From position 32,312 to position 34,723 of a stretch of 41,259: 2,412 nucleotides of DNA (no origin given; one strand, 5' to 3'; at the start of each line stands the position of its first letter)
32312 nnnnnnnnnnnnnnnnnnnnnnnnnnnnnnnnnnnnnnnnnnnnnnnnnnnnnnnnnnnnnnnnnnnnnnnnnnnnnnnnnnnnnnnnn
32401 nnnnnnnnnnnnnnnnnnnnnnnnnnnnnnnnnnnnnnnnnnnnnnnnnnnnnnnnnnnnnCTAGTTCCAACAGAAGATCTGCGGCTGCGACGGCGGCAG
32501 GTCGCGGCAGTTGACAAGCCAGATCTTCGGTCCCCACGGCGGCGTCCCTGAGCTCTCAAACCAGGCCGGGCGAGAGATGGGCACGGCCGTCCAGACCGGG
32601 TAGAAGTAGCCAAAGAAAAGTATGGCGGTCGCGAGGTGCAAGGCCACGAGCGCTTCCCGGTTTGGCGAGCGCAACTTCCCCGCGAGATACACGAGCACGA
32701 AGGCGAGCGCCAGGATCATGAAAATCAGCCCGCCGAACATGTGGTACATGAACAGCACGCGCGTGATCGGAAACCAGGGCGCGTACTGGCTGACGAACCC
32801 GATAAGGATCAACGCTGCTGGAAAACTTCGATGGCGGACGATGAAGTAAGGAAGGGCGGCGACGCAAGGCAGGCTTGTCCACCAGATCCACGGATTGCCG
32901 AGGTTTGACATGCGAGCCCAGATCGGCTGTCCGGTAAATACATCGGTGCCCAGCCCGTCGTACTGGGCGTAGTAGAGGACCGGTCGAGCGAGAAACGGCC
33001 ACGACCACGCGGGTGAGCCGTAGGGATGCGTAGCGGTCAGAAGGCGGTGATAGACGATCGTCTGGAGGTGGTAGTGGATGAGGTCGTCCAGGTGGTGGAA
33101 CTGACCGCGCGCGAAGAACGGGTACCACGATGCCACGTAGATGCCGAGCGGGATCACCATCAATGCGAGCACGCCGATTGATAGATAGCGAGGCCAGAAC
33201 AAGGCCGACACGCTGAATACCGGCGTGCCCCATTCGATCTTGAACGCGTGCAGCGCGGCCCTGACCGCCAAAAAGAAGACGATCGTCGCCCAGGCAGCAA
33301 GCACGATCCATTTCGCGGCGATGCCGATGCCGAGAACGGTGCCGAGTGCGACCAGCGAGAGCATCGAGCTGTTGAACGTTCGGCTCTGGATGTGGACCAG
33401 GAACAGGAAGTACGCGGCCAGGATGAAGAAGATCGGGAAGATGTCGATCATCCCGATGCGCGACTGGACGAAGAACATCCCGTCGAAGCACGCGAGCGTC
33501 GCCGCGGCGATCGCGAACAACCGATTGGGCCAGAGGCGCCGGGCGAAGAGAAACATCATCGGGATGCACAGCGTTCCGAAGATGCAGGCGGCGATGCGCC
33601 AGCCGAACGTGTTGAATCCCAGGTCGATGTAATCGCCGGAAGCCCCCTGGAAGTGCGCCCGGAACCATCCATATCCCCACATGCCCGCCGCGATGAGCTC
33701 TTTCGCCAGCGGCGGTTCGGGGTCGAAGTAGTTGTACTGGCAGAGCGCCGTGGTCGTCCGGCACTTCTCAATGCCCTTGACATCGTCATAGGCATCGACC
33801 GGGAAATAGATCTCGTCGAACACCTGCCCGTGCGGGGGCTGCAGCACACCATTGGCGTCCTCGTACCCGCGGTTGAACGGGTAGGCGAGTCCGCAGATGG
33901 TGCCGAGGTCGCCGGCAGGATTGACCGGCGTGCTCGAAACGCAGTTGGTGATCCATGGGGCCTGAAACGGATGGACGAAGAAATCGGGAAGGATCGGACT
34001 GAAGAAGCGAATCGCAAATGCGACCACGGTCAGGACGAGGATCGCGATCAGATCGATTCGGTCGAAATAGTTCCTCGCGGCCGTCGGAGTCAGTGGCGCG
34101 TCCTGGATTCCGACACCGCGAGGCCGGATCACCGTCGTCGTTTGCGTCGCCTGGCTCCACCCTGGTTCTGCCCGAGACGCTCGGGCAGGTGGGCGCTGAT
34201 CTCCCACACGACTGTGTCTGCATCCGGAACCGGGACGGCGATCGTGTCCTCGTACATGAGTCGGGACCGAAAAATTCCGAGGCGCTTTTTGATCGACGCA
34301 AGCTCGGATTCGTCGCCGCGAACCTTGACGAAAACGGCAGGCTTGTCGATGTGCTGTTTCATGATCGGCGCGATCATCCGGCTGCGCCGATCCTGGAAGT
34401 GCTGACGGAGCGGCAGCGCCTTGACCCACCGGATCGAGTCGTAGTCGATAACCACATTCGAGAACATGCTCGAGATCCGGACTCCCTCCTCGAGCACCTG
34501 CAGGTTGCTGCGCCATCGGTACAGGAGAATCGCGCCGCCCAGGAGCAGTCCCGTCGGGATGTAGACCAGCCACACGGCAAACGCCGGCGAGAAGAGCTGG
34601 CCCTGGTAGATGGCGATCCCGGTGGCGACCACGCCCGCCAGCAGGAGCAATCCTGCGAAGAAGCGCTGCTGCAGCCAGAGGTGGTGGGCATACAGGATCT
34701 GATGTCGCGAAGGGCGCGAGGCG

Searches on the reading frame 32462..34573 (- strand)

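Call 66: search_protein_families(library=pfam, proteins=[window:32462-34573:-])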
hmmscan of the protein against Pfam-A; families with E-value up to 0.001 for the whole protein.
window:32462-34573:- (703 aa): 3 families
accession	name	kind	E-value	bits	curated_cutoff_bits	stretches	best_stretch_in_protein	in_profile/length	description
PF02366.24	PMT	-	7e-24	85.2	22.7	1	281-484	40-238/245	Dolichyl-phosphate-mannose-protein mannosyltransferase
PF16192.10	PMT_4TMC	-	1.1e-16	61.3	32.4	1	495-668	2-190/202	C-terminal four TMM region of protein-O-mannosyltransferase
PF13231.12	PMT_2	-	0.00076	20.2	26.1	1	319-438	18-135/160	Dolichyl-phosphate-mannose-protein mannosyltransferase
